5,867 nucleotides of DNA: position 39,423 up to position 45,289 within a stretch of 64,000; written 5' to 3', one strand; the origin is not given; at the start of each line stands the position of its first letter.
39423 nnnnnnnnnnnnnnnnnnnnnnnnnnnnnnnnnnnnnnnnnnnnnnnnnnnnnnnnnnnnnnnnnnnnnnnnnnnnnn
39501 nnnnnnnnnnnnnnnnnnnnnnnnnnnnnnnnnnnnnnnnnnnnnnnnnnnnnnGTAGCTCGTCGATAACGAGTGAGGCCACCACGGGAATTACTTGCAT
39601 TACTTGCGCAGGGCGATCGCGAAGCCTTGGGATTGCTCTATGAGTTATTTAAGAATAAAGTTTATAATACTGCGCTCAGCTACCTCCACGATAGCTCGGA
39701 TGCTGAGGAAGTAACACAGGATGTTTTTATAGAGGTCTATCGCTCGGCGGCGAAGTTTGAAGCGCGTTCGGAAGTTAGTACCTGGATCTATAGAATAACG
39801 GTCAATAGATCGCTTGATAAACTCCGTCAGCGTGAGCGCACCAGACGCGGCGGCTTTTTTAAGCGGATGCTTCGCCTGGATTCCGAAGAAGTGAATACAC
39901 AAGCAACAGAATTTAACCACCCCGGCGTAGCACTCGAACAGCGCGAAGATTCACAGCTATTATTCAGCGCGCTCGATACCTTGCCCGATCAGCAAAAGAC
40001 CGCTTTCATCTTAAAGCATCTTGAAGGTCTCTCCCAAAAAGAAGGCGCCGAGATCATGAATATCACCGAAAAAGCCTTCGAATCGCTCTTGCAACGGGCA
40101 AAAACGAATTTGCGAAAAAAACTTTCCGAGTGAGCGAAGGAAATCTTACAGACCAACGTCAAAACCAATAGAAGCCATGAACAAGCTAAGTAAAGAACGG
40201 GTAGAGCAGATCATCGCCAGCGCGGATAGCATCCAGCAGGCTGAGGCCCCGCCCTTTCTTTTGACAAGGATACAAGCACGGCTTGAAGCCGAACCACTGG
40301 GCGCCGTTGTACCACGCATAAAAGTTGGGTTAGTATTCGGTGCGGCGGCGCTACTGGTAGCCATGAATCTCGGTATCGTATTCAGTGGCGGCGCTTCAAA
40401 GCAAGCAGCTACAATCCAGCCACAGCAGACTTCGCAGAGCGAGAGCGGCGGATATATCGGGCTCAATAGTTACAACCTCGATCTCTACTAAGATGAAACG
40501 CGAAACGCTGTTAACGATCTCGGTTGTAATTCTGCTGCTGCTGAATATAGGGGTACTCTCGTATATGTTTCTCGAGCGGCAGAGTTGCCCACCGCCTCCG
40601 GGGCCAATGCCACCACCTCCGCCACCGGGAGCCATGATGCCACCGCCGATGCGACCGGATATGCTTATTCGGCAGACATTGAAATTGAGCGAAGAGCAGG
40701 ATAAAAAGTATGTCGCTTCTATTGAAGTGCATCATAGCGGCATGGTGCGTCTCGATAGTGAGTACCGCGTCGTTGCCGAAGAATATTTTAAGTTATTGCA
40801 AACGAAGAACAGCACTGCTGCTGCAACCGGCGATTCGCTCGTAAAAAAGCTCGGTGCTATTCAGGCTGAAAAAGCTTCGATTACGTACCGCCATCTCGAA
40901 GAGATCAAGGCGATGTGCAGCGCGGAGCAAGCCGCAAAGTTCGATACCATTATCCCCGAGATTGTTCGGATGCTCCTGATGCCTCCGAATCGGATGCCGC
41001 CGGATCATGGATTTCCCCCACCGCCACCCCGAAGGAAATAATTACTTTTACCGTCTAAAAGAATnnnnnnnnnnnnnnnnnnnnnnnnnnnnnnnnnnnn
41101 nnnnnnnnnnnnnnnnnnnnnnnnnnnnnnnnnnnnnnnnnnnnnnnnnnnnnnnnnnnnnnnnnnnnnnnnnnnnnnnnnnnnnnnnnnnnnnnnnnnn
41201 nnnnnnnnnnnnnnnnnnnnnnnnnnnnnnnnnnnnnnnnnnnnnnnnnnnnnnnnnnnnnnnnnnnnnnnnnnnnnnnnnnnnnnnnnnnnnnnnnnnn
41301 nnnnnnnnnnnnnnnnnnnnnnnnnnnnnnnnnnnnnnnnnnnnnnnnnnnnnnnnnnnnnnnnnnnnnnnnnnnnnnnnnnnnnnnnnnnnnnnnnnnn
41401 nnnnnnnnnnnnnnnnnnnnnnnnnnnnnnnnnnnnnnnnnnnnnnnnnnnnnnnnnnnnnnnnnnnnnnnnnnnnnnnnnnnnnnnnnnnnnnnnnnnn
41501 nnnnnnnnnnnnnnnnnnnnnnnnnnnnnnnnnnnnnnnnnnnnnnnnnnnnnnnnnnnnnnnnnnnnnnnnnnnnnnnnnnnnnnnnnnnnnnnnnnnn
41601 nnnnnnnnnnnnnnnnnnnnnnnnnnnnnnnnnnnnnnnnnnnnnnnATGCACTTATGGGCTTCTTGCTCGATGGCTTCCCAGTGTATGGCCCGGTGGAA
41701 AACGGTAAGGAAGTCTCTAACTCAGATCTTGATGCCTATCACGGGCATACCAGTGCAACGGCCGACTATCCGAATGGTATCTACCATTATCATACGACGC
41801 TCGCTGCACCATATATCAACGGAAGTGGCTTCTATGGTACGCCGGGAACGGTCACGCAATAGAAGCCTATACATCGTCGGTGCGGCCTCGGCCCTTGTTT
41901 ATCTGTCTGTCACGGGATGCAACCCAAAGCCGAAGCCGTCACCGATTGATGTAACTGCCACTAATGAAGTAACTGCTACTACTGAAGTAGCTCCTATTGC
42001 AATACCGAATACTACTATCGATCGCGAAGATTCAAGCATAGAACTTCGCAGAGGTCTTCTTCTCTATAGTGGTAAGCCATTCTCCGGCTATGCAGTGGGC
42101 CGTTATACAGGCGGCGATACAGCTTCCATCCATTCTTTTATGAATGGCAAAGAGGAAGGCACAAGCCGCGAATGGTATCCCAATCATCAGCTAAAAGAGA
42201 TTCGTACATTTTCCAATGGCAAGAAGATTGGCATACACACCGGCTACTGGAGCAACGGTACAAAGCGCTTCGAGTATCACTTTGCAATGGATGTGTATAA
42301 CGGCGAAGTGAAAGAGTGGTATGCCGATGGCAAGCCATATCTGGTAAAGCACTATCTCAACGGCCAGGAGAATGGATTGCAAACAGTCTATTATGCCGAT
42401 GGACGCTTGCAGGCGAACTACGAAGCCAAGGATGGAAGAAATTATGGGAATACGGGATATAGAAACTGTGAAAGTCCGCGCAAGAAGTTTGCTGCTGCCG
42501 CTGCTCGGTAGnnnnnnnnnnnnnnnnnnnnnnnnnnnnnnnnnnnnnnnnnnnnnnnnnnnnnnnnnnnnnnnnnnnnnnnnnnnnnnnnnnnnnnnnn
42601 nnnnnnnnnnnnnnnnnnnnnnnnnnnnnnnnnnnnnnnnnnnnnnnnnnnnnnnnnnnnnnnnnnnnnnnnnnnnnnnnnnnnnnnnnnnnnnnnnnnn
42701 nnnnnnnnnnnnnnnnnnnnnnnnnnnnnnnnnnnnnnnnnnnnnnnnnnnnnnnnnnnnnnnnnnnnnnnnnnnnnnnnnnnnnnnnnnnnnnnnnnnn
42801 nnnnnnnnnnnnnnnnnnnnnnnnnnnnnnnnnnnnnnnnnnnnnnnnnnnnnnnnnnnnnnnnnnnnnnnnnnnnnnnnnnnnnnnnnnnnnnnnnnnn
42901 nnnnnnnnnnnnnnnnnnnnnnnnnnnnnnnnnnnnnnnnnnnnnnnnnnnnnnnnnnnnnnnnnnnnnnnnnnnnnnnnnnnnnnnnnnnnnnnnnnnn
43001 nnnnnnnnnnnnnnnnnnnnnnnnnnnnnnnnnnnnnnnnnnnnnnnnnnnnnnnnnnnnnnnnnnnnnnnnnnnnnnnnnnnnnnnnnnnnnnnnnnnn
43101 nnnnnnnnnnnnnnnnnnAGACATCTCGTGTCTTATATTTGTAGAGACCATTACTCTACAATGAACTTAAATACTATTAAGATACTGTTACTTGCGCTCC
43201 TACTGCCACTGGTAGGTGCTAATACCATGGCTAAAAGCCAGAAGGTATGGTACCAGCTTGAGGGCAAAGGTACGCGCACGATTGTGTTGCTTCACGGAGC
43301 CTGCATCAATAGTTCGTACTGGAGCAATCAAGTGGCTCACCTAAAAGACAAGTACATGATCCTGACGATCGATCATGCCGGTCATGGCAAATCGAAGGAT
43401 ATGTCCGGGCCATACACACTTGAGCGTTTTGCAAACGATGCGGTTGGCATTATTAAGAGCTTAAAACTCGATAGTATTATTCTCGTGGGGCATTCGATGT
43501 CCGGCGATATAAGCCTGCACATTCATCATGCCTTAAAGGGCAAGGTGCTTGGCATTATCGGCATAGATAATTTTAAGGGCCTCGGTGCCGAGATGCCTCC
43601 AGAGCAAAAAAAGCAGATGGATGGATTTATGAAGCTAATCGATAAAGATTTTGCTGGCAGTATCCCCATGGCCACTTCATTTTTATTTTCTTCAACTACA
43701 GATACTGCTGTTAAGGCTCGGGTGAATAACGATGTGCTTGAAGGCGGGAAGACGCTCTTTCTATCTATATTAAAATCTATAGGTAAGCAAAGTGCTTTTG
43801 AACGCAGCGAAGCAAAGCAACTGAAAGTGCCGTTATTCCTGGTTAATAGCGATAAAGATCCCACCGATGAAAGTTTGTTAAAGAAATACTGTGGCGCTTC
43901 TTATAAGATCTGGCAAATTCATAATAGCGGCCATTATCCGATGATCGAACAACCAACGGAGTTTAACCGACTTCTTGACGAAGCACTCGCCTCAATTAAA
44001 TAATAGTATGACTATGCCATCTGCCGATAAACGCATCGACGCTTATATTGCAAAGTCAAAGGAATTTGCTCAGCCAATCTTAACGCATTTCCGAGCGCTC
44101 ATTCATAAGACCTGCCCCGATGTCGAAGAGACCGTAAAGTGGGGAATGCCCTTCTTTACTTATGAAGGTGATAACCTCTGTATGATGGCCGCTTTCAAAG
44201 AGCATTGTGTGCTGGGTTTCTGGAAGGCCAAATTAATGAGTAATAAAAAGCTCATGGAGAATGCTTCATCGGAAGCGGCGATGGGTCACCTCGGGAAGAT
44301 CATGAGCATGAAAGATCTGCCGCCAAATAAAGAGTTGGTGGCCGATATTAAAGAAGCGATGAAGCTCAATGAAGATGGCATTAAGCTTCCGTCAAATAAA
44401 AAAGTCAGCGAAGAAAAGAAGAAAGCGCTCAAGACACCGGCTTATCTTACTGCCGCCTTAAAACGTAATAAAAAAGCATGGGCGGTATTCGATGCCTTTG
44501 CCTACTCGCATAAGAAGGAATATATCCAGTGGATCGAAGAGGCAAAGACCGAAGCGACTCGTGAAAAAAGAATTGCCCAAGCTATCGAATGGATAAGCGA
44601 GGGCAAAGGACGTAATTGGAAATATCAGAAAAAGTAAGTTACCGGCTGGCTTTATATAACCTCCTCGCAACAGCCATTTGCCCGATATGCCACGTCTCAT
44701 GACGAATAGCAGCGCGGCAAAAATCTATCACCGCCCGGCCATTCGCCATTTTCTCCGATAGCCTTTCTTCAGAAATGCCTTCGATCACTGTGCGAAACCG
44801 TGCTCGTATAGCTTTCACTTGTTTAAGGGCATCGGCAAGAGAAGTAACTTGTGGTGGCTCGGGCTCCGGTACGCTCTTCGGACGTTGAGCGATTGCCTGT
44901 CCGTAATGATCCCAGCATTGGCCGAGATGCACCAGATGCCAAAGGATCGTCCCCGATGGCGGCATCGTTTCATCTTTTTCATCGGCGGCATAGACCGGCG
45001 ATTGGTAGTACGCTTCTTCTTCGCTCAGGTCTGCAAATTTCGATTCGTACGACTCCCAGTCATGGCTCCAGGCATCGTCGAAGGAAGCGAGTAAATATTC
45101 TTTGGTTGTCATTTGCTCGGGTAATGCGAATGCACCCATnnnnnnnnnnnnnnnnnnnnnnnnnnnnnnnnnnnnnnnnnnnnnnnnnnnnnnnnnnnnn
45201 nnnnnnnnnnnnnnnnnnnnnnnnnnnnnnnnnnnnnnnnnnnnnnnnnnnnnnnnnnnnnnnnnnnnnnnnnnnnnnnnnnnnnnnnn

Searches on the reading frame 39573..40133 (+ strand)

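Call 101: search_protein_families(library=pfam, proteins=[window:39573-40133:+])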
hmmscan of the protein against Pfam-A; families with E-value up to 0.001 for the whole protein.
window:39573-40133:+ (186 aa): 5 families
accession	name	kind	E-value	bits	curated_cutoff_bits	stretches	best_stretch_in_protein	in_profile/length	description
PF04542.20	Sigma70_r2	-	1.8e-18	66.5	24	1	22-90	1-71/71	Sigma-70 region 2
PF08281.18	Sigma70_r4_2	-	9.3e-15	54.5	25.7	1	129-180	3-54/54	Sigma-70, region 4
PF07638.17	Sigma70_ECF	-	5.3e-10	39.9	21.1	1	6-185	6-184/185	ECF sigma factor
PF22233.2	PhyR_sigma-like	-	6.9e-08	32.6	27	1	136-180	3-47/50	Response regulator PhyR, sigma-like domain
PF04545.22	Sigma70_r4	-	1.7e-06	27.9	24.1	1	133-182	1-50/50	Sigma-70, region 4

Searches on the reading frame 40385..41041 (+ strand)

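Call 101: search_protein_families(library=pfam, proteins=[window:40385-41041:+])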
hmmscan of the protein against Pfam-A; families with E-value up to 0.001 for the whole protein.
window:40385-41041:+ (218 aa): 1 family
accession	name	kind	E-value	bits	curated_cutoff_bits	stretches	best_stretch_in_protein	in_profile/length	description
PF13801.11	Metal_resist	-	4.1e-05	24.2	29.2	1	50-184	2-124/125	Heavy-metal resistance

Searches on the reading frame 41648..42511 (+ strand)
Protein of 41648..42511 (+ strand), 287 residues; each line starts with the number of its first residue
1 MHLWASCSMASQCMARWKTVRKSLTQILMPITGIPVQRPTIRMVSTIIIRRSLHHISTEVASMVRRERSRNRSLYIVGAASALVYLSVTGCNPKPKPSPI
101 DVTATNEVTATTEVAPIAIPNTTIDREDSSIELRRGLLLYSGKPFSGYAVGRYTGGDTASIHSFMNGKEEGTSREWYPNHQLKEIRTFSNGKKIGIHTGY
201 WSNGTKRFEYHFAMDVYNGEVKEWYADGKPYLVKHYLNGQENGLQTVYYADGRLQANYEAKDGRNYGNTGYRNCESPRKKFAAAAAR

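Call 101: search_protein_families(library=pfam, proteins=[window:41648-42511:+])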
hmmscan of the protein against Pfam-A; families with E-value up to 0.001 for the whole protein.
window:41648-42511:+ (287 aa): 1 family
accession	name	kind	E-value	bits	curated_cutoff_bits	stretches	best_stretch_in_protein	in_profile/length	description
PF07661.19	MORN_2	-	3.2e-07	30.2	29.6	0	218-238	2-22/22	MORN repeat variant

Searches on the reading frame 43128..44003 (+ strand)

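Call 101: search_protein_families(library=pfam, proteins=[window:43128-44003:+])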
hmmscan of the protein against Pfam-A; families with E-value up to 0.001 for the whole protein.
window:43128-44003:+ (291 aa): 3 families
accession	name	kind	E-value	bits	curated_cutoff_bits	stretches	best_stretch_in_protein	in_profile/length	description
PF12697.13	Abhydrolase_6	-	1.2e-15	59.2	26.3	1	52-281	1-216/217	Alpha/beta hydrolase family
PF00561.26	Abhydrolase_1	-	1e-14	55.2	25.8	1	51-275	2-244/245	alpha/beta hydrolase fold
PF12146.15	Hydrolase_4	-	1.1e-12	48.2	27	1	50-245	5-203/239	Serine aminopeptidase, S33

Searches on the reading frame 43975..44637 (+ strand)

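Call 101: search_protein_families(library=pfam, proteins=[window:43975-44637:+])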
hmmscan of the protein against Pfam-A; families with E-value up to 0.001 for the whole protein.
window:43975-44637:+ (220 aa): 3 families
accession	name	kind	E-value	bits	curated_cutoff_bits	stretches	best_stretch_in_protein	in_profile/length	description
PF13376.11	OmdA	-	2.4e-21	75.9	25.6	1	153-210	3-60/60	Bacteriocin-protection, YdeI or OmpD-Associated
PF18899.5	DUF5655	-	1.2e-18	67.6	24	1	21-132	1-109/109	Domain of unknown function (DUF5655)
PF08818.16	DUF1801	-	2.3e-17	63.6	27.2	1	33-128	2-84/85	Domain of unknown function (DU1801)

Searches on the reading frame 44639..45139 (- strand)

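Call 101: search_protein_families(library=pfam, proteins=[window:44639-45139:-])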
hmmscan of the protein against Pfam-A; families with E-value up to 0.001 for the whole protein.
window:44639-45139:- (166 aa): 1 family
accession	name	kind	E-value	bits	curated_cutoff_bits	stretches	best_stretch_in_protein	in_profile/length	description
PF12867.12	DinB_2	-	3.4e-11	44.1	24.8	1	25-155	3-128/128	DinB superfamily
